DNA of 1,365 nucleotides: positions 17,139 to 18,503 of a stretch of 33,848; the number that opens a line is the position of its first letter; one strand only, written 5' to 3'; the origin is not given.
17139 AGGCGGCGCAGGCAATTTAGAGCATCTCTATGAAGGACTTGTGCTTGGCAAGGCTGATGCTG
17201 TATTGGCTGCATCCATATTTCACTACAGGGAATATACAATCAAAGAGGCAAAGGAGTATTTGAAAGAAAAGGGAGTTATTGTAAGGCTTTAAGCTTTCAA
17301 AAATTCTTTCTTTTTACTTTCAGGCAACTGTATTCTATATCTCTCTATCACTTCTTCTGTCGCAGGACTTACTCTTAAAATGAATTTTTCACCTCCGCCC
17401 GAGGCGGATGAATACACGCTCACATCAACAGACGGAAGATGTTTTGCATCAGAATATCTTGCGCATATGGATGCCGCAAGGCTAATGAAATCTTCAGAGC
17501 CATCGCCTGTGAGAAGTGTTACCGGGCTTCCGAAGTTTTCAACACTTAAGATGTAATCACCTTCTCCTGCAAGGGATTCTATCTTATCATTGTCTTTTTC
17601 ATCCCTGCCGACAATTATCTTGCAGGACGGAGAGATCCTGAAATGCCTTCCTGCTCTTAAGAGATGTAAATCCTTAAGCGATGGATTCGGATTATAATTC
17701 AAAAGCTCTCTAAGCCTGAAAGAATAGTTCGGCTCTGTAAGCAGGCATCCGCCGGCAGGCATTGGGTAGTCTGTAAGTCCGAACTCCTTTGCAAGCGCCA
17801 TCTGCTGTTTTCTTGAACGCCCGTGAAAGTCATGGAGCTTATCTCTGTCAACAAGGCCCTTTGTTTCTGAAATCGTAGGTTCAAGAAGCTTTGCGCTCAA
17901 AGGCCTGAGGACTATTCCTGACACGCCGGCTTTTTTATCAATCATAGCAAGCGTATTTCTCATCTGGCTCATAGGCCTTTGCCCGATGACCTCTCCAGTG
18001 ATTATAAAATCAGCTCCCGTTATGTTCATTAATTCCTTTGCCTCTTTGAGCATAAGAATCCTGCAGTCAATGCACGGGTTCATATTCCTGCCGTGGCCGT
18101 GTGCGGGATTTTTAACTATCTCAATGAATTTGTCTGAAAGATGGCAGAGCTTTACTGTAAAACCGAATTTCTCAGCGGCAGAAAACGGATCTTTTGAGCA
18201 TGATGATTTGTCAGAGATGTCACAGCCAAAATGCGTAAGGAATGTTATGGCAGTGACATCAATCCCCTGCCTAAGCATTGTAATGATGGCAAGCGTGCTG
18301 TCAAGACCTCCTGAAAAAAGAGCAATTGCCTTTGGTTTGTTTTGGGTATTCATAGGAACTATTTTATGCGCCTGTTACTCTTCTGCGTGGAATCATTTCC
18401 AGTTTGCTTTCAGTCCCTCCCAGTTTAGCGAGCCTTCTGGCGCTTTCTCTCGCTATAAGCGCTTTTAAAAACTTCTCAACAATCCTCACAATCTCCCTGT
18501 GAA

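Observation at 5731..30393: Window-wide pattern: modular small repeats with a strong tendency to sit in-frame in conserved genes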

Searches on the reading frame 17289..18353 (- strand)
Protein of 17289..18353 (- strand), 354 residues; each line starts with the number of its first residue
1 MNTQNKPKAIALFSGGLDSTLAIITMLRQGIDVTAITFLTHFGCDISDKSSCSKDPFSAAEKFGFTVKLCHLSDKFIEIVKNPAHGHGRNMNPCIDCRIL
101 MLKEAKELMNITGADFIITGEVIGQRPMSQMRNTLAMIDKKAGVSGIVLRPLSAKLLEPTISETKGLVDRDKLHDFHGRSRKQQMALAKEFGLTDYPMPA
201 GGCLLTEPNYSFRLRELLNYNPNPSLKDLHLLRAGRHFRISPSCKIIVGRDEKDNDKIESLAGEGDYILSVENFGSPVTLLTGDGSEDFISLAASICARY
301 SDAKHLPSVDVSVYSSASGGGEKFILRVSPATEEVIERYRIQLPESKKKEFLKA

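Call 9: search_protein_families(library=pfam, proteins=[window:17289-18353:-])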
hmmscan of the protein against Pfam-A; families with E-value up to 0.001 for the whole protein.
window:17289-18353:- (354 aa): 5 families
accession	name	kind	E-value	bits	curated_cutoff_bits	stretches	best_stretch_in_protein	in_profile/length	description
PF18297.6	NFACT-R_2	-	1.7e-25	89.6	26.9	1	235-340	1-104/104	NFACT protein RNA binding domain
PF02568.20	ThiI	-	7.6e-12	45.7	20.5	1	8-152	5-144/197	Thiamine biosynthesis protein (ThiI)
PF03054.22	tRNA_Me_trans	-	9.6e-07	29.1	20.6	1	10-122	4-127/202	tRNA methyl transferase HUP domain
PF06508.19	QueC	-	0.00018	21.5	22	1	8-38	1-31/210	Queuosine biosynthesis protein QueC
PF24167.1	DUF7411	-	0.00051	20.1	28.7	1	8-79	2-65/194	Family of unknown function (DUF7411)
